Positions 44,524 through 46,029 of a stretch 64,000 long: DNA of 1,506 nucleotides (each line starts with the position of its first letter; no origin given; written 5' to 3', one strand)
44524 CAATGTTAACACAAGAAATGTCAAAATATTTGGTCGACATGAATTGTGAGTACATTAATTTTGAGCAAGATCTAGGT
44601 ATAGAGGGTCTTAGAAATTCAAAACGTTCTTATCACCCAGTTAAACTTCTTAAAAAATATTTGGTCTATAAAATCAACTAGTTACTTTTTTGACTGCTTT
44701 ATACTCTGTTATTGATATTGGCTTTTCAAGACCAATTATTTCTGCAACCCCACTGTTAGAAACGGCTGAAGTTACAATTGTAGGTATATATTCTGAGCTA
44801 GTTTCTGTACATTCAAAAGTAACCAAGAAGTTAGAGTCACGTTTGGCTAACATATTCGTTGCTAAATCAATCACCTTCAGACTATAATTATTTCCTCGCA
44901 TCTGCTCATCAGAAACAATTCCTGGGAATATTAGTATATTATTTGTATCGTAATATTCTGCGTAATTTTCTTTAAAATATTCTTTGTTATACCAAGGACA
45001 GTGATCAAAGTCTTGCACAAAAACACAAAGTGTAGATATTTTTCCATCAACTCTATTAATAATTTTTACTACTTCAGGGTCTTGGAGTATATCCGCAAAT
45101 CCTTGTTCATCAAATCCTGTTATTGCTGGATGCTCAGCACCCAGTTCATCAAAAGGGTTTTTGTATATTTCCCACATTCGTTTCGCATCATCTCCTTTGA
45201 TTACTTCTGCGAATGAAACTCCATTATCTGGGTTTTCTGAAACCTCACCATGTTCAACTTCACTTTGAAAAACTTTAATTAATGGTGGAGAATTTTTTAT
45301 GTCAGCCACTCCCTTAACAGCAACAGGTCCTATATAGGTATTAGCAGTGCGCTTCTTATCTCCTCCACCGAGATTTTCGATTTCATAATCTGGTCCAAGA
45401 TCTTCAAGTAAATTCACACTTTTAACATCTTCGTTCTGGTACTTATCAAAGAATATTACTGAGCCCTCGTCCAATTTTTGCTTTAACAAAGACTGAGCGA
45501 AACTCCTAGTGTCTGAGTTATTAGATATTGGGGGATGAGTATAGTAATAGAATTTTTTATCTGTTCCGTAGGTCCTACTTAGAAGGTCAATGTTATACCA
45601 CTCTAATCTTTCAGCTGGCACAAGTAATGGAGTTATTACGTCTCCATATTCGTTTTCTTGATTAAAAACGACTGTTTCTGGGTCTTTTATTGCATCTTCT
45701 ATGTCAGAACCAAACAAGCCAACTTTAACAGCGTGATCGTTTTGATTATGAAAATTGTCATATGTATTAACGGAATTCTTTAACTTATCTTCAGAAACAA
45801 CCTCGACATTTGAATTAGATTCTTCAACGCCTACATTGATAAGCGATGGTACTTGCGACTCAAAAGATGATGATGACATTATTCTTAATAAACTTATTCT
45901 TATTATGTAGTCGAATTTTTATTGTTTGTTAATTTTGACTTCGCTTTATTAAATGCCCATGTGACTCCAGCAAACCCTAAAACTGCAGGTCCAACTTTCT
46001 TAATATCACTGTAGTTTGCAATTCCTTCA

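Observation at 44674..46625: Two uncharacterised proteins are co-oriented directly downstream of pdaD: a candidate new agmatine-handling module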

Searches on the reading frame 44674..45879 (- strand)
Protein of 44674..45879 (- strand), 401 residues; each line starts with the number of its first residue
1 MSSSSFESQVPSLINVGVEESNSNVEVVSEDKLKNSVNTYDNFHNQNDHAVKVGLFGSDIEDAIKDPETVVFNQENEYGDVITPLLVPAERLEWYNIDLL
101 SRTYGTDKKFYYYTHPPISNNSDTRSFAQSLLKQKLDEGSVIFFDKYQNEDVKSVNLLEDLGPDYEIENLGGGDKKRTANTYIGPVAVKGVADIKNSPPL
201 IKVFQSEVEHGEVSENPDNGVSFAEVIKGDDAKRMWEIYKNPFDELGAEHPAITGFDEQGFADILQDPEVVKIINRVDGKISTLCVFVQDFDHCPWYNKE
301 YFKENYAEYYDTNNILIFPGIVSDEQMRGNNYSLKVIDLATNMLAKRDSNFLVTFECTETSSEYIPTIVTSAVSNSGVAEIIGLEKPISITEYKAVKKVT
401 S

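Call 3: search_protein_families(library=pfam, proteins=[window:44674-45879:-], max_evalue=1)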
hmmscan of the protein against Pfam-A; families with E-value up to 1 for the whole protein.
window:44674-45879:- (401 aa): 1 family
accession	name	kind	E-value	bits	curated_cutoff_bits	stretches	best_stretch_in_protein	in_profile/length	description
PF17602.7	DUF5498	-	0.056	14.4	27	0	98-148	30-80/96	Family of unknown function (DUF5498)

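Call 4: search_protein_families(library=ncbifam, proteins=[window:44674-45879:-], max_evalue=1)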
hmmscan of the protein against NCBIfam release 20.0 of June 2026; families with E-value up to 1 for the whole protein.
window:44674-45879:- (401 aa): 0 families

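Call 5: find_homologous_proteins(query=window:44674-45879:-)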
Query window:44674-45879:- (401 aa): 34 proteins with E <= 0.001 among 3496 candidates.
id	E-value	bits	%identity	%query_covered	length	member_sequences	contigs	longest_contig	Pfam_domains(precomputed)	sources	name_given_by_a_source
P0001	5.6e-266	899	100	100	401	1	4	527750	-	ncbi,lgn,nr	ncbi:MAG TPA: hypothetical protein VLF39_02450 [Candidatus Saccharimonadales bacterium]|nr:hypotheti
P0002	1.7e-135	470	55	91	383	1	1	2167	-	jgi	jgi:hypothetical protein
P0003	8.7e-129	448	51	93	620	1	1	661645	-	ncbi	-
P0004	6.1e-128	445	52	91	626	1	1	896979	-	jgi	jgi:hypothetical protein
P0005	1.3e-125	437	50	93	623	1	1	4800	-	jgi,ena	jgi:hypothetical protein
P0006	2.4e-125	436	49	98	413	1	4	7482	-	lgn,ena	-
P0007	1.9e-124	433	50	93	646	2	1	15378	-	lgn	-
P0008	1.8e-123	430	48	93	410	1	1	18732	-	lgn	-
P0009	2.1e-122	427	48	93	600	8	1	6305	-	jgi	-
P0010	4.9e-121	422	49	92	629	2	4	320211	-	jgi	jgi:hypothetical protein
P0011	3.6e-120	419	47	93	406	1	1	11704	-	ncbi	-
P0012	1.1e-119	418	49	93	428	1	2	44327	-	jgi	jgi:hypothetical protein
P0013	1.2e-119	418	48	92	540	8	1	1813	-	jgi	jgi:hypothetical protein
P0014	1.1e-118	415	46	93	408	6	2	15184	-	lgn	-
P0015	1.5e-118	414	50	89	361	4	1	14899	-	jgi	jgi:hypothetical protein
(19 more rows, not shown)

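Call 10: find_related_loci(query=A1, collection=genome_contigs, flank=10000)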
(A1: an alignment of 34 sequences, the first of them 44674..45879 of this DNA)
Query A1 (401 aa) in genome_contigs; peptide patterns used: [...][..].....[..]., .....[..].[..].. (x = any residue, [..] = any of these).
43 stretches matched a pattern; 13 encode a relative of the query (tblastn E <= 1e-3); 13 distinct loci.
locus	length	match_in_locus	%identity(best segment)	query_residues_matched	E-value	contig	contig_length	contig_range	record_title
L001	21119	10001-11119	47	28-397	3e-126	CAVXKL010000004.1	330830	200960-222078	MAG: uncultured bacterium isolate MFD09567.bin.2.17 genome assembly, contig: contig_52869, whole genome shotgun sequence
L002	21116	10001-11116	48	28-396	7e-126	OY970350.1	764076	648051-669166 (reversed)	MAG: uncultured bacterium isolate MFD09567.bin.c.1 genome assembly, chromosome: 1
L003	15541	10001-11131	45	28-398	2e-124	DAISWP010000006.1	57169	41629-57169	MAG TPA_asm: Candidatus Saccharibacteria bacterium isolate CTOTU2456 NODE_247_length_57169_cov_5.635186, whole genome sh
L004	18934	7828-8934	47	36-398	2e-117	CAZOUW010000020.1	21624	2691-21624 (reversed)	MAG TPA_asm: uncultured Candidatus Saccharibacteria bacterium isolate SRP133034_co1_52 genome assembly, contig: NODE_230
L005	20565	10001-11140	47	21-398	2e-116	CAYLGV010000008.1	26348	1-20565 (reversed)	MAG TPA_asm: uncultured Candidatus Saccharibacteria bacterium isolate SRP296810_co1_372 genome assembly, contig: NODE_17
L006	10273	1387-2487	49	32-396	2e-110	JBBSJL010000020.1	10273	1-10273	MAG: Candidatus Saccharimonadales bacterium isolate LS4_metabat2.004 LS4_metabat2.004_K_3120353_L_10273_cov_12.0000, who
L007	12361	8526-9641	44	28-398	5e-110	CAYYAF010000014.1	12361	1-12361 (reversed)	MAG TPA_asm: uncultured Candidatus Saccharibacteria bacterium isolate SRP200132_co2_28 genome assembly, contig: NODE_451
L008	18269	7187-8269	42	40-399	4e-99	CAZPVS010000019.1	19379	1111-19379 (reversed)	MAG TPA_asm: uncultured Candidatus Saccharibacteria bacterium isolate SRP329715_co1_113 genome assembly, contig: NODE_41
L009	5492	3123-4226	41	28-396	3e-98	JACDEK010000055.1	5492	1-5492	MAG: Candidatus Saccharibacteria bacterium isolate MGR_bin358 SD2903_NODE_3582_length_5492_cov_0.908295, whole genome sh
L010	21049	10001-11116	39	32-398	2e-95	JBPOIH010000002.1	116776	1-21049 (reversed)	MAG: Patescibacteria group bacterium isolate MAG_90 c_000000450449, whole genome shotgun sequence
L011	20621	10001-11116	39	32-398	3e-94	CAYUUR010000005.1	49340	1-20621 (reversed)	MAG TPA_asm: uncultured Candidatus Saccharibacteria bacterium isolate SRP342105_co1_352 genome assembly, contig: NODE_85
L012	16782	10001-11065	40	31-384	2e-90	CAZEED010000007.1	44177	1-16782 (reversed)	MAG TPA_asm: uncultured Candidatus Saccharibacteria bacterium isolate SRP300315_co1_141 genome assembly, contig: NODE_43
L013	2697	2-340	53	290-395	7e-34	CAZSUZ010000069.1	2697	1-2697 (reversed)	MAG TPA_asm: uncultured Gammaproteobacteria bacterium isolate SRP300315_co1_1 genome assembly, contig: NODE_16597_length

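Call 14: search_solved_structures(query=A1, max_evalue=10, show_alignments=2)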
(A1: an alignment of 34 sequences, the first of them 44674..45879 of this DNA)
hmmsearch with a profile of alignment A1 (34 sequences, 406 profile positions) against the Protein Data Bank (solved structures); distinct sequences matched with E-value up to 10: 21.
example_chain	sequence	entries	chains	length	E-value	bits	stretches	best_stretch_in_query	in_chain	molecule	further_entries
3d0c_A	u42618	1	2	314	0.0052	18.6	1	118-256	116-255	Dihydrodipicolinate synthase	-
1raj_A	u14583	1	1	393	0.69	11.6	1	46-128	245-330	Genome polyprotein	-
4nlx_A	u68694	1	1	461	0.7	11.6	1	45-128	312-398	RNA-directed RNA polymerase 3D-POL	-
4nlw_A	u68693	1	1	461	0.72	11.6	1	45-128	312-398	RNA-directed RNA polymerase 3D-POL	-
4nlv_A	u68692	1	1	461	0.78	11.4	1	46-128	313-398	RNA-directed RNA polymerase 3D-POL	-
4nlu_A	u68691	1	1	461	0.79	11.4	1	46-128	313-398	RNA-directed RNA polymerase 3D-POL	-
4nlp_A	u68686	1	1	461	0.81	11.4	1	46-128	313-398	RNA-directed RNA polymerase 3D-POL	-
2ijf_A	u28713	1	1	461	0.82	11.4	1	46-128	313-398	RNA-directed RNA polymerase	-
4nlo_A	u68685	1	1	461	0.83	11.4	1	46-128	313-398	RNA-directed RNA polymerase 3D-POL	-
4nlq_A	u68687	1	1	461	0.87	11.3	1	46-128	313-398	RNA-directed RNA polymerase 3D-POL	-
4nlr_A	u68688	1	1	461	0.87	11.3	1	46-128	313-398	RNA-directed RNA polymerase 3D-POL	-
1tql_A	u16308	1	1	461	0.87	11.3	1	46-128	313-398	RNA-directed RNA polymerase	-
1ra6_A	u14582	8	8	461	0.87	11.3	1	46-128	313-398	Genome polyprotein | Poliovirus polymerase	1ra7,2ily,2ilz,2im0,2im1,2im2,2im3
4k4u_A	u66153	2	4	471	0.87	11.3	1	46-128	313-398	RNA-directed RNA polymerase 3D-POL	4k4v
1rdr_A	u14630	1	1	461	0.87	11.3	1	46-128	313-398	POLIOVIRUS 3D POLYMERASE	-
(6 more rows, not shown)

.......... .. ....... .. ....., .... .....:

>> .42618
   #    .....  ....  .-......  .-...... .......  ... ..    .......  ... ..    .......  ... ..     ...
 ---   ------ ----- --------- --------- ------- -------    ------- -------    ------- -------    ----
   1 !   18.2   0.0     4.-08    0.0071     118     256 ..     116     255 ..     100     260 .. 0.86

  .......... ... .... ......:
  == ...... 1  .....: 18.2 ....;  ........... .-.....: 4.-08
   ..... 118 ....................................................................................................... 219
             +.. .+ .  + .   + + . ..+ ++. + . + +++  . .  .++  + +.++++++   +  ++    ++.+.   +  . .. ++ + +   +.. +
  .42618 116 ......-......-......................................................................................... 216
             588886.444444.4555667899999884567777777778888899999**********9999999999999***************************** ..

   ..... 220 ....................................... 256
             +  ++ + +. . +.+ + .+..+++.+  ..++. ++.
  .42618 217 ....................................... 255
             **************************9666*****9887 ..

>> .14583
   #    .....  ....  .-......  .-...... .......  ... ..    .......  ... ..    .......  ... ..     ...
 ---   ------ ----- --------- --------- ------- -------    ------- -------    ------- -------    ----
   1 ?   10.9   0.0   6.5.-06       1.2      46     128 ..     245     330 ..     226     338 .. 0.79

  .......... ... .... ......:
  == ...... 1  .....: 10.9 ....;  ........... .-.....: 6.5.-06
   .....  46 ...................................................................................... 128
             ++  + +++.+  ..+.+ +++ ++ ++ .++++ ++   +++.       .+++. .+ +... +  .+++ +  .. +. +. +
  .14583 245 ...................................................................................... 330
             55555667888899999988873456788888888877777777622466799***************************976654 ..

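Call 17: predict_structure(alignment_id=A1)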
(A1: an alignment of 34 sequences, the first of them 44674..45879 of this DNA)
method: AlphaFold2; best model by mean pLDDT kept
length: 401 residues; sequences in the alignment: 34
mean_pLDDT: 88.1   pTM: 0.85
mean pLDDT of the five models: 88.1, 87.6, 87.4, 86.3, 86.2
residues with pLDDT >= 90: 264; 70-90: 106; 50-70: 17; < 50: 14
segments of 3 or more residues with pLDDT < 50: 1-8, 18-23
pLDDT, mean of each block of 10 residues (from residue 1): 46 62 67 95 94 93 95 89 96 89 95 93 92 97 91 78 94 81 96 93 90 87 93 91 80 83 92 92 91 93 97 90 75 83 94 92 89 91 95 94 60
secondary structure, 60 per line:
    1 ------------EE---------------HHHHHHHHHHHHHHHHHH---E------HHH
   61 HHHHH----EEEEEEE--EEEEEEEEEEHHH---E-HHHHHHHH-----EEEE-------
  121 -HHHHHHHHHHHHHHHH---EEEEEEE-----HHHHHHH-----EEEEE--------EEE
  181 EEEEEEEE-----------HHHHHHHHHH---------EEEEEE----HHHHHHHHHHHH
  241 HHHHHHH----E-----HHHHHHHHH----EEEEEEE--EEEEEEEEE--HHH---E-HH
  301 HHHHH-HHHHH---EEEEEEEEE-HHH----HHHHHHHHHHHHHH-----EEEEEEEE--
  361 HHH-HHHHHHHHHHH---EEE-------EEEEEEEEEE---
elements in order: H30-47 H58-65 E70-76 E79-88 H97-104 E110-113 H122-137 E141-147 H153-159 E165-169 E178-188 H200-209 E219-224 H229-247 H258-266 E271-277 E280-288 H299-305 H307-311 E315-323 H332-345 E351-358 H365-375 E379-381 E389-398

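Call 33: search_protein_representatives(alignment_id=A1)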
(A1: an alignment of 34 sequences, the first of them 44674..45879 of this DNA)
Query: 34 sequences, 406 profile positions. Proteins with E-value up to 0.001 (for the whole library): 607; up to 1e-10: 386; up to 1e-30: 150. The best 150 are listed.
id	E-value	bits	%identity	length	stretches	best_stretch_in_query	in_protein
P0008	3.9e-179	611.9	-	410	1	14-405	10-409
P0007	2.3e-176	602.7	-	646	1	12-404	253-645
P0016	7.8e-173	591.1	-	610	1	16-405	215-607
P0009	1.2e-171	587.2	-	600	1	15-404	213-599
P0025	2.0e-167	573.3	-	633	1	16-404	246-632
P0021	2.0e-166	570.0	-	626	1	13-405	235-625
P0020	1.3e-162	557.4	-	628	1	32-403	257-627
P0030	1.5e-151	521.1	-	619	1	16-405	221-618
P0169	1.5e-150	517.7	-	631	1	27-404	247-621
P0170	4.0e-150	516.3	-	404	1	14-403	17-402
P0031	6.0e-147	505.9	-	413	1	14-405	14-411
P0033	9.5e-143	492.0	-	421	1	13-404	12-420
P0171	1.0e-140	485.4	-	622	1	17-405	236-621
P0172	4.2e-140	483.3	-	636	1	32-404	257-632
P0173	7.4e-138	475.9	-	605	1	28-405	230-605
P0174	7.1e-137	472.7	-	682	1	11-405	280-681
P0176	1.6e-135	468.2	-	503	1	13-405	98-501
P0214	1.2e-60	221.7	-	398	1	35-388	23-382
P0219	1.0e-52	195.5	-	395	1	30-403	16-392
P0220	1.5e-52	195.0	-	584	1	17-401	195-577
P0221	3.2e-51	190.6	-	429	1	28-395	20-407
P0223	6.9e-50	186.2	-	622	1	31-398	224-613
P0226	7.3e-48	179.5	-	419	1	20-403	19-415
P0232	2.1e-44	168.1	-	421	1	12-401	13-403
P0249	2.6e-39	151.4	-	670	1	57-394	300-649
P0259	5.5e-38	147.0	-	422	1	58-386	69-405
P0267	5.0e-37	143.9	-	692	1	59-402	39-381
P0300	2.5e-32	128.4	-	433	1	24-385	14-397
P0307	5.8e-31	123.9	-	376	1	57-402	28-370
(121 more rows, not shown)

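Call 34: search_protein_families(library=pfam, proteins=[P0267, P0249, P0174, P0176, P0220, P0223, P0259, P0300, P0221, P0307], max_evalue=0.01)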
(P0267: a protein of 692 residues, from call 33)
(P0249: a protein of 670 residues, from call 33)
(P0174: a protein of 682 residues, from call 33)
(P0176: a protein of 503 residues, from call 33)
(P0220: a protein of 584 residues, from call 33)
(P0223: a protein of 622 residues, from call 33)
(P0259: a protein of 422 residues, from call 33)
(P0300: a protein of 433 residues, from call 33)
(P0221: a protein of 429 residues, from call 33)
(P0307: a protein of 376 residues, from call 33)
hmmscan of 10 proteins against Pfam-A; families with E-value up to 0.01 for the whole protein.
P0267 (692 aa): 1 family
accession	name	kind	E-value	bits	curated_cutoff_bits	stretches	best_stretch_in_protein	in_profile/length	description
PF09924.15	LPG_synthase_C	-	1.2e-17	64.4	27.5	1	426-681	13-296/298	Phosphatidylglycerol lysyltransferase, C-terminal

P0249 (670 aa): 0 families

P0174 (682 aa): 0 families

P0176 (503 aa): 1 family
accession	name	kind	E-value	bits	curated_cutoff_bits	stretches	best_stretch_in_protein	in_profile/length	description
PF04995.19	CcmD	-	0.0056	17.2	25.6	0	74-107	9-42/44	Heme exporter protein D (CcmD)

P0220 (584 aa): 0 families

P0223 (622 aa): 0 families

P0259 (422 aa): 1 family
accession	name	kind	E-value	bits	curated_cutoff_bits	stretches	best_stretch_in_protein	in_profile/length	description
PF00583.31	Acetyltransf_1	-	0.0031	18.2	20.7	1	281-372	15-91/116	Acetyltransferase (GNAT) family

P0300 (433 aa): 0 families

P0221 (429 aa): 0 families

P0307 (376 aa): 0 families

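Call 35: list_cluster_members(proteins=[P0214, P0219, P0221, P0226, P0232, P0249, P0267, P0300, P0307, P0259])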
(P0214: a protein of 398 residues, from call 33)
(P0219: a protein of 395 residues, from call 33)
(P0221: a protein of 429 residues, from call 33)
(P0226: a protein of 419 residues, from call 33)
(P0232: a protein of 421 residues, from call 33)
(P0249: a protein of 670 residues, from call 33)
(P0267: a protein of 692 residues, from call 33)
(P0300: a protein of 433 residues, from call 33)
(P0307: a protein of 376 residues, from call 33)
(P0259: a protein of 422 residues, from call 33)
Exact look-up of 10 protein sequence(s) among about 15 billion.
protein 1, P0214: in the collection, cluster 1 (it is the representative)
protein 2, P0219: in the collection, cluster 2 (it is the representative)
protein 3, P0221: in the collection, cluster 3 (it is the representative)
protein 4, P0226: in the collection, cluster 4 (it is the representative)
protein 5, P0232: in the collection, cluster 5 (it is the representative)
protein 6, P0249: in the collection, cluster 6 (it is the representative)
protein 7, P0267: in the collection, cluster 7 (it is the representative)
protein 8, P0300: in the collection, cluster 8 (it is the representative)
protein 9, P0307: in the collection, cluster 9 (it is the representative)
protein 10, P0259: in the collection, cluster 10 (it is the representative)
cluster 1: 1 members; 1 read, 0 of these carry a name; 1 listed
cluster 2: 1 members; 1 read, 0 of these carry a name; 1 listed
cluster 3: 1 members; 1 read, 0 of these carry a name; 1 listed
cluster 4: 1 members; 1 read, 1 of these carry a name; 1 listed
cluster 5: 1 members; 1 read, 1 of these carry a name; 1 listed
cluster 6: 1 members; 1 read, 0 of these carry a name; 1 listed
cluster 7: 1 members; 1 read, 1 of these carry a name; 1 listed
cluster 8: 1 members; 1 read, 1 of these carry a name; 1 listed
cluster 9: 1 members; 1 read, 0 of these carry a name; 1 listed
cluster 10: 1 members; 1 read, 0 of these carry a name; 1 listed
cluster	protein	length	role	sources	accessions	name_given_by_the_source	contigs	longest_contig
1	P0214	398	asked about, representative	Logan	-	-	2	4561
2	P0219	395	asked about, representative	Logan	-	-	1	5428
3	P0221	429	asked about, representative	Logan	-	-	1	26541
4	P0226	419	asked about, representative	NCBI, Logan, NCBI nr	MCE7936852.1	hypothetical protein DYH10_03665 [Candidatus Saccharibacteria bacterium CPR2] | hypothetical protein [Candidatus Saccharibacteria bacterium CPR2]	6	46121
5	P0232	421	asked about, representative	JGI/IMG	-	hypothetical protein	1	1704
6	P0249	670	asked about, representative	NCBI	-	-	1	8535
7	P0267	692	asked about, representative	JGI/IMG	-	uncharacterized protein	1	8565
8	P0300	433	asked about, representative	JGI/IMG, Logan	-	hypothetical protein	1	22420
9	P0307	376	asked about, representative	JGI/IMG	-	-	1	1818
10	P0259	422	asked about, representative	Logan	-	-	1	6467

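Call 48: search_protein_families(library=pfam, proteins=[L010:7601-8725:+, L010:6630-7604:+], max_evalue=0.1)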
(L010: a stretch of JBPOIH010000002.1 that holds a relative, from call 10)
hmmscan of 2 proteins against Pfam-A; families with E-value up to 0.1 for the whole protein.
L010:7601-8725:+ (374 aa): 2 families
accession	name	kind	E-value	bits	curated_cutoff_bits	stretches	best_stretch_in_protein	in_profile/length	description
PF02784.22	Orn_Arg_deC_N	-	1.2e-55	189.1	23.4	1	25-258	2-247/247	Pyridoxal-dependent decarboxylase, pyridoxal binding domain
PF00278.28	Orn_DAP_Arg_deC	-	2e-13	50.9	23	1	220-351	5-95/95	Pyridoxal-dependent decarboxylase, C-terminal sheet domain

L010:6630-7604:+ (324 aa): 1 family
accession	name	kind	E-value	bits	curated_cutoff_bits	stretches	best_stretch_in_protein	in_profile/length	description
PF09924.15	LPG_synthase_C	-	1.5e-09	37.8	27.5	1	43-311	12-297/298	Phosphatidylglycerol lysyltransferase, C-terminal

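Call 50: search_protein_families(library=ncbifam, proteins=[L010:7601-8725:+], max_evalue=0.01)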
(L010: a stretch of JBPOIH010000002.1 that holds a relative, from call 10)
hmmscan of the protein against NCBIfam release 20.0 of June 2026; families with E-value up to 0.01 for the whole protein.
L010:7601-8725:+ (374 aa): 8 families
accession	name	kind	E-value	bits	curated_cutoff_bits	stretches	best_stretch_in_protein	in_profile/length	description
TIGR01048.1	lysA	equivalog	1.6e-53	181.7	297.9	1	16-372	24-395/417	diaminopimelate decarboxylase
TIGR03099.1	dCO2ase_PEP1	hypoth_equivalog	3.1e-38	131.9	478.45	1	10-354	18-379/398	pyridoxal-dependent decarboxylase, exosortase A system-associated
NF006515.0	PRK08961.1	equivalog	2.3e-37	128.4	802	1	10-372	496-859/861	bifunctional aspartate kinase/diaminopimelate decarboxylase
NF052544.1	OrLyDeCDokD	equivalog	4.4e-22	78.3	700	1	20-356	52-421/461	ornithine/lysine decarboxylase DokD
NF041039.1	FslC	exception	3.9e-13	49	500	1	39-361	54-393/418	rhizoferrin biosystnesis N-citrylornithine decarboxylase FslC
TIGR01047.1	nspC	equivalog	2.1e-11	42.9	409.05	1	172-371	161-358/380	carboxynorspermidine decarboxylase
NF003763.0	PRK05354.1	equivalog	6.5e-10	38.2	369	1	146-273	220-362/636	biosynthetic arginine decarboxylase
TIGR01273.1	speA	equivalog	2.4e-09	36.3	624.1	1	148-273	214-354/624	arginine decarboxylase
